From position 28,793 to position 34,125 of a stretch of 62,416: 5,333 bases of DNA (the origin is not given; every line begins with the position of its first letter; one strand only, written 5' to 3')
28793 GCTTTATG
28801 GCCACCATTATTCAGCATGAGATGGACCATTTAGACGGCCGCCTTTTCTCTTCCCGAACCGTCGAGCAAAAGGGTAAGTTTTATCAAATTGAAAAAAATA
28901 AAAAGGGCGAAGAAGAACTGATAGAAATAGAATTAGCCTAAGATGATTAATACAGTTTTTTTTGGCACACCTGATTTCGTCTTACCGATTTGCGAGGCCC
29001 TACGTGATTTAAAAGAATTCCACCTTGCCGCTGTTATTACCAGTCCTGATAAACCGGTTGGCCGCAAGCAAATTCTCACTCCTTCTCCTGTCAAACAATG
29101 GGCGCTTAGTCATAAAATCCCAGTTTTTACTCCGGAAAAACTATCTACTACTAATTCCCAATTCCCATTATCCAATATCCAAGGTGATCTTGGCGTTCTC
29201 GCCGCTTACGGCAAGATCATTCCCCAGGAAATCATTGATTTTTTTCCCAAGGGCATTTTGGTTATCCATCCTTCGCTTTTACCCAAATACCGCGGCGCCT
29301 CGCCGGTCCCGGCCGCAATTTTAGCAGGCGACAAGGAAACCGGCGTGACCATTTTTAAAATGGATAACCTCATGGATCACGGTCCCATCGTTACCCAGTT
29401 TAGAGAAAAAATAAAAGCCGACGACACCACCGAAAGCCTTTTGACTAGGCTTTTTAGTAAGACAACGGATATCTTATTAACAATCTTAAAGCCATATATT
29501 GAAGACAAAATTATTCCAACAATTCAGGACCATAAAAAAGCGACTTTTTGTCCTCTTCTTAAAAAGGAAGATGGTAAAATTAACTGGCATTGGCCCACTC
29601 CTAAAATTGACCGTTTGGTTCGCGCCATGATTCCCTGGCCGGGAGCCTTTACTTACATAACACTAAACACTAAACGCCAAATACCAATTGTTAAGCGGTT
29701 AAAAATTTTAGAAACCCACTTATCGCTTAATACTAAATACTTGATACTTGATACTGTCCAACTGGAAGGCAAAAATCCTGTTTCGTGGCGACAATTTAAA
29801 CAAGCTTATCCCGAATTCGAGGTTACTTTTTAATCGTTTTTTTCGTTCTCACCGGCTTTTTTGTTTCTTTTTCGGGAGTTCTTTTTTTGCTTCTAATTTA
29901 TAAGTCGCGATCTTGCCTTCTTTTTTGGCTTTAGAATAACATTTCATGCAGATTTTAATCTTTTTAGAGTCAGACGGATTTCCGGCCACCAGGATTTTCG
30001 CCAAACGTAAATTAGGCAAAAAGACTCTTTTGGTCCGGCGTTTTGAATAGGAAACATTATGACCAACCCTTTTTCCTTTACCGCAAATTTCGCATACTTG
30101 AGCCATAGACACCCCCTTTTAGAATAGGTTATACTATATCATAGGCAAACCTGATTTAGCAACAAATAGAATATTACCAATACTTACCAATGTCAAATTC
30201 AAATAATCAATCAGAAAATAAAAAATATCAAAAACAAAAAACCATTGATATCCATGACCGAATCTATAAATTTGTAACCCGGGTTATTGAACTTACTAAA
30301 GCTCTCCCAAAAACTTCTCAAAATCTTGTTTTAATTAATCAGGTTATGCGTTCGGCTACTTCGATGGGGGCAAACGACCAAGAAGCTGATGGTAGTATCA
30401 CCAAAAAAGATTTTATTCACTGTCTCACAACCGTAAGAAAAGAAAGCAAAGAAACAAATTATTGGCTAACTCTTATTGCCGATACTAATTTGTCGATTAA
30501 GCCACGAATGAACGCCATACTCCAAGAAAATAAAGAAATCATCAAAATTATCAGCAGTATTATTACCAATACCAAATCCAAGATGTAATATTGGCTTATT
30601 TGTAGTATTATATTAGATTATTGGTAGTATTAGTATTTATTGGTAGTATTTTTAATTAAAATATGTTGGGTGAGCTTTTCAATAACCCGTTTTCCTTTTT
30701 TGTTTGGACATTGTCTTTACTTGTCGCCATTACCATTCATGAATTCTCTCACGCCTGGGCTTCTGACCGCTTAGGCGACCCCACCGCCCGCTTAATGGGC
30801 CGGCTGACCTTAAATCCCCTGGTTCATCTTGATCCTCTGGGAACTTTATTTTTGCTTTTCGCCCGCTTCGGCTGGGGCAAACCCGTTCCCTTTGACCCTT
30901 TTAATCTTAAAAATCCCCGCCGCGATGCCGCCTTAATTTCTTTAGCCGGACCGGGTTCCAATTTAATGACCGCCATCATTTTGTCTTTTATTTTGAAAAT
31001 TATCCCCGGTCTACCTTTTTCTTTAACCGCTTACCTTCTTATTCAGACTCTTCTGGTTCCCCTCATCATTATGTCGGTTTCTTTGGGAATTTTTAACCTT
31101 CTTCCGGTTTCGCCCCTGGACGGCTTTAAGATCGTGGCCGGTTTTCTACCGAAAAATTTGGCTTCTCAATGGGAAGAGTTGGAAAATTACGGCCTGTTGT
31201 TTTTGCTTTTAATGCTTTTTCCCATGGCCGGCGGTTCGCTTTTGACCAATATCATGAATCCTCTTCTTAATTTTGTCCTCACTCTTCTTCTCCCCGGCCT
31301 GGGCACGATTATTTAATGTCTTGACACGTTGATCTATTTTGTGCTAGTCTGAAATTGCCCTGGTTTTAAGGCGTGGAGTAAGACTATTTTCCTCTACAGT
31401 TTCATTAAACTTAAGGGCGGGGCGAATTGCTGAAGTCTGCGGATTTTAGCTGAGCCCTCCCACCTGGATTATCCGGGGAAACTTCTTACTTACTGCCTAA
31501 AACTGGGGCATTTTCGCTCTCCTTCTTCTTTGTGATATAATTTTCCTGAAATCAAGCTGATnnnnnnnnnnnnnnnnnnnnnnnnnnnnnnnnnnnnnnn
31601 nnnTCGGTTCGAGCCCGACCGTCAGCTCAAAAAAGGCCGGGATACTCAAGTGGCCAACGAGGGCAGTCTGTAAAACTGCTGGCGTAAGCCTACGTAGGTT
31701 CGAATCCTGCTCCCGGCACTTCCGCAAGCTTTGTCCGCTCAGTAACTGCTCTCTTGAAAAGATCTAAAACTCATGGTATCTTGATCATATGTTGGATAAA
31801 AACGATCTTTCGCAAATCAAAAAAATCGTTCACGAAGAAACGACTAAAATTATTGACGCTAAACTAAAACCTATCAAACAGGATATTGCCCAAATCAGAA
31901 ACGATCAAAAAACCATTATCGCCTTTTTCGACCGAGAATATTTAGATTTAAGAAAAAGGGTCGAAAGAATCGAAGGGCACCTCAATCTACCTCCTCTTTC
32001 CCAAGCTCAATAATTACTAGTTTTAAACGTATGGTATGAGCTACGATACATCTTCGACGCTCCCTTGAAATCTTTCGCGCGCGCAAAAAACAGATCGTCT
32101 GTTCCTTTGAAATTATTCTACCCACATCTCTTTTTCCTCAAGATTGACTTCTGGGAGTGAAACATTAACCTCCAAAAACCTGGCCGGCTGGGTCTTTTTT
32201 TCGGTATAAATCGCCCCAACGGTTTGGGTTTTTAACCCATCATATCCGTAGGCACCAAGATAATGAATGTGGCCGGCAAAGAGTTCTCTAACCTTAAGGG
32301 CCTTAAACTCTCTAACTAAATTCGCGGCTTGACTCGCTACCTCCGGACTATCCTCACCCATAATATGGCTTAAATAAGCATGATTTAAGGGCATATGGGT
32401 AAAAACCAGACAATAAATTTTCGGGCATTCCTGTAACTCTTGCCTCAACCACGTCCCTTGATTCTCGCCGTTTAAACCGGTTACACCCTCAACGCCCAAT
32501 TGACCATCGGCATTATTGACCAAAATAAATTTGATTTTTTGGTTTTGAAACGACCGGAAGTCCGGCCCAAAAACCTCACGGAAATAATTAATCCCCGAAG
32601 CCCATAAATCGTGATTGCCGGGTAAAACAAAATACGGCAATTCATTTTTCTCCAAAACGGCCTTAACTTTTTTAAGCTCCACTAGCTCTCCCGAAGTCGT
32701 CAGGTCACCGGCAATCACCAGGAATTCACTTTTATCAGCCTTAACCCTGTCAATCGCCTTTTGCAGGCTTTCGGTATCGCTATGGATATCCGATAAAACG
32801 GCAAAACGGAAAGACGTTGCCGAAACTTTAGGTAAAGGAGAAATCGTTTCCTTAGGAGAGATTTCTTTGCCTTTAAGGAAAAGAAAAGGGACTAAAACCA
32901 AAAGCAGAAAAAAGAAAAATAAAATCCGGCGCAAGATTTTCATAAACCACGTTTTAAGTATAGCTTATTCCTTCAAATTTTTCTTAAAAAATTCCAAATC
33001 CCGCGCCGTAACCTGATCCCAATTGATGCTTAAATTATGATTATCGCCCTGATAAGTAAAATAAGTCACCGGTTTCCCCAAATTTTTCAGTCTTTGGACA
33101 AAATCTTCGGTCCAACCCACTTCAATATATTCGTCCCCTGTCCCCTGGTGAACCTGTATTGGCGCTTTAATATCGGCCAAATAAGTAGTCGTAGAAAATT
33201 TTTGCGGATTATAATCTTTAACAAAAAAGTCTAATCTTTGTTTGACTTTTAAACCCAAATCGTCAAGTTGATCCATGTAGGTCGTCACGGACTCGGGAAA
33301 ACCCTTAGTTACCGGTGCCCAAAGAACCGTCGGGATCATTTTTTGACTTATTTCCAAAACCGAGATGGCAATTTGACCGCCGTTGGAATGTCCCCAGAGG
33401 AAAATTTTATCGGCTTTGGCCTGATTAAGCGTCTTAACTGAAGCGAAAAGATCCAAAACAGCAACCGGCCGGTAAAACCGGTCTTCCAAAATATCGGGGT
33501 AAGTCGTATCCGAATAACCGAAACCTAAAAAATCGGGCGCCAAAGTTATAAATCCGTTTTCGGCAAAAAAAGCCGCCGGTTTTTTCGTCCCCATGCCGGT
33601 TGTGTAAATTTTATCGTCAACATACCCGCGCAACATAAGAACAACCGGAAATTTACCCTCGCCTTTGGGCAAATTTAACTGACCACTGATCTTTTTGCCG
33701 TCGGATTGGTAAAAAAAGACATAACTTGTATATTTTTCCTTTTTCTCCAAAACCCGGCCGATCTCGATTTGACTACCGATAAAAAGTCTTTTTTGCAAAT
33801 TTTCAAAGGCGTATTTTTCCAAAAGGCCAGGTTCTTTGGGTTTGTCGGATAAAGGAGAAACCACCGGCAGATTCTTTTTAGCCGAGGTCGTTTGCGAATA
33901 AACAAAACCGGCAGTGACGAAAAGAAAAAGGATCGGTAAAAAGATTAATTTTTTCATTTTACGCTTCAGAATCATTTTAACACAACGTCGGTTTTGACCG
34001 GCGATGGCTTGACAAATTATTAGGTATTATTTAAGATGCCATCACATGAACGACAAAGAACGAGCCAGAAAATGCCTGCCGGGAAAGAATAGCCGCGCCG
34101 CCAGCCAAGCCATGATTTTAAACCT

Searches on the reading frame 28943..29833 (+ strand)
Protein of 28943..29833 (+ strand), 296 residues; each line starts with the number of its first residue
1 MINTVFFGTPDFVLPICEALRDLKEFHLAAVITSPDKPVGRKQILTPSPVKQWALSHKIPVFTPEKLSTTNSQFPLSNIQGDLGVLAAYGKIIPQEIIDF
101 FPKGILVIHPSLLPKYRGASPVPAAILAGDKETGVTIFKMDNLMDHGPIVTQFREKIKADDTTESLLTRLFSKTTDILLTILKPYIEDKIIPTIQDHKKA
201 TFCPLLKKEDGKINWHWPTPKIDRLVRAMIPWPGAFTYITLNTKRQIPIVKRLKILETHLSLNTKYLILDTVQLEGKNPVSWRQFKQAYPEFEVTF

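Call 12: search_protein_families(library=pfam, proteins=[window:28943-29833:+], max_evalue=0.001)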
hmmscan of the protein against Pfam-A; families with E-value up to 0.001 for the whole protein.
window:28943-29833:+ (296 aa): 2 families
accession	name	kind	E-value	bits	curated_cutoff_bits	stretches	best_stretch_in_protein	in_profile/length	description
PF00551.24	Formyl_trans_N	-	2.1e-39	135.6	26.1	1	5-179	4-178/181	Formyl transferase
PF02911.23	Formyl_trans_C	-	1.6e-13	51.1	21.1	1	206-261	2-48/100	Formyl transferase, C-terminal domain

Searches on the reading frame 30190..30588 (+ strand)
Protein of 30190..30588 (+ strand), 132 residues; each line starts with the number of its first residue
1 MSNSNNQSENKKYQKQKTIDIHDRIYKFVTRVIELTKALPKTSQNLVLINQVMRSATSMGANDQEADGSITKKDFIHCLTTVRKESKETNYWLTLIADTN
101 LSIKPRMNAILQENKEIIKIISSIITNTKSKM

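Call 12: search_protein_families(library=pfam, proteins=[window:30190-30588:+], max_evalue=0.001)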
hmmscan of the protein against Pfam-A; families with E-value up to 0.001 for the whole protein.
window:30190-30588:+ (132 aa): 1 family
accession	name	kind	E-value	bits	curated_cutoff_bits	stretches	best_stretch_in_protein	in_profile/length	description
PF05635.17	23S_rRNA_IVP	-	1.6e-18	67.3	33.8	1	19-122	3-105/106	23S rRNA-intervening sequence protein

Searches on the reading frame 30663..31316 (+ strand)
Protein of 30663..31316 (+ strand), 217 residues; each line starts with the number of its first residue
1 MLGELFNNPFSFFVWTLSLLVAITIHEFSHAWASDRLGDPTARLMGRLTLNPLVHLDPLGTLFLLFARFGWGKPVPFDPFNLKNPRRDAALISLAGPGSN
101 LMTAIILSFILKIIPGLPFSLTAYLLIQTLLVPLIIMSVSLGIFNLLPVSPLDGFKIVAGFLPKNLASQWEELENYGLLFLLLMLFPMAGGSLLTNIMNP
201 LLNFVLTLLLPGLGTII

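Call 12: search_protein_families(library=pfam, proteins=[window:30663-31316:+], max_evalue=0.001)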
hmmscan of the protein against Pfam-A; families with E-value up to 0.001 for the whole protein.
window:30663-31316:+ (217 aa): 1 family
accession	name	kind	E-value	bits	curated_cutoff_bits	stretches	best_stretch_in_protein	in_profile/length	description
PF02163.28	Peptidase_M50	-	4.6e-14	52.7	27.2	2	127-184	159-220/221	Peptidase family M50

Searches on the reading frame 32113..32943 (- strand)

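Call 12: search_protein_families(library=pfam, proteins=[window:32113-32943:-], max_evalue=0.001)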
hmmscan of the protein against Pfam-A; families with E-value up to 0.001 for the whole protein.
window:32113-32943:- (276 aa): 2 families
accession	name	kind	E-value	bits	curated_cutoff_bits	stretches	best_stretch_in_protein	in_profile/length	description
PF00149.33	Metallophos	-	5e-16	60.1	21.5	1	45-228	1-190/191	Calcineurin-like phosphoesterase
PF12850.12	Metallophos_2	-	7.2e-09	36.3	27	1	46-257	2-147/154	Calcineurin-like phosphoesterase superfamily domain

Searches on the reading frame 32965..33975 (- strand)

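Call 12: search_protein_families(library=pfam, proteins=[window:32965-33975:-], max_evalue=0.001)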
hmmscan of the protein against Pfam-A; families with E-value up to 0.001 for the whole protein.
window:32965-33975:- (336 aa): 10 families
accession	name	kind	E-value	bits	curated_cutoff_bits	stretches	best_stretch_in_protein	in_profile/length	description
PF00326.27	Peptidase_S9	-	1e-11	45.2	22.6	1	134-335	7-211/213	Prolyl oligopeptidase family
PF12146.15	Hydrolase_4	-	1.2e-10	41.5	27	1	133-240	23-129/239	Serine aminopeptidase, S33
PF01738.24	DLH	-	1.5e-08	35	21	1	100-314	5-187/217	Dienelactone hydrolase family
PF07859.19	Abhydrolase_3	-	8.2e-07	29.4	25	1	170-314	46-207/210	alpha/beta hydrolase fold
PF00561.26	Abhydrolase_1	-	1.8e-06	28.2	25.8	1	136-208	22-88/245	alpha/beta hydrolase fold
PF07224.18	Chlorophyllase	-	4e-06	26.3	26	1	102-206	35-133/301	Chlorophyllase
PF05448.18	AXE1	-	2.1e-05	23.9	21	0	86-221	59-208/321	Acetyl xylan esterase (AXE1)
PF12697.13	Abhydrolase_6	-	0.00047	21.3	26.3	1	140-240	26-111/217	Alpha/beta hydrolase family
PF20434.5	BD-FAE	-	0.0006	19.8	26.8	0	103-204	6-104/215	BD-FAE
PF02129.25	Peptidase_S15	-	0.00081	19.6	23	0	92-204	1-110/262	X-Pro dipeptidyl-peptidase (S15 family)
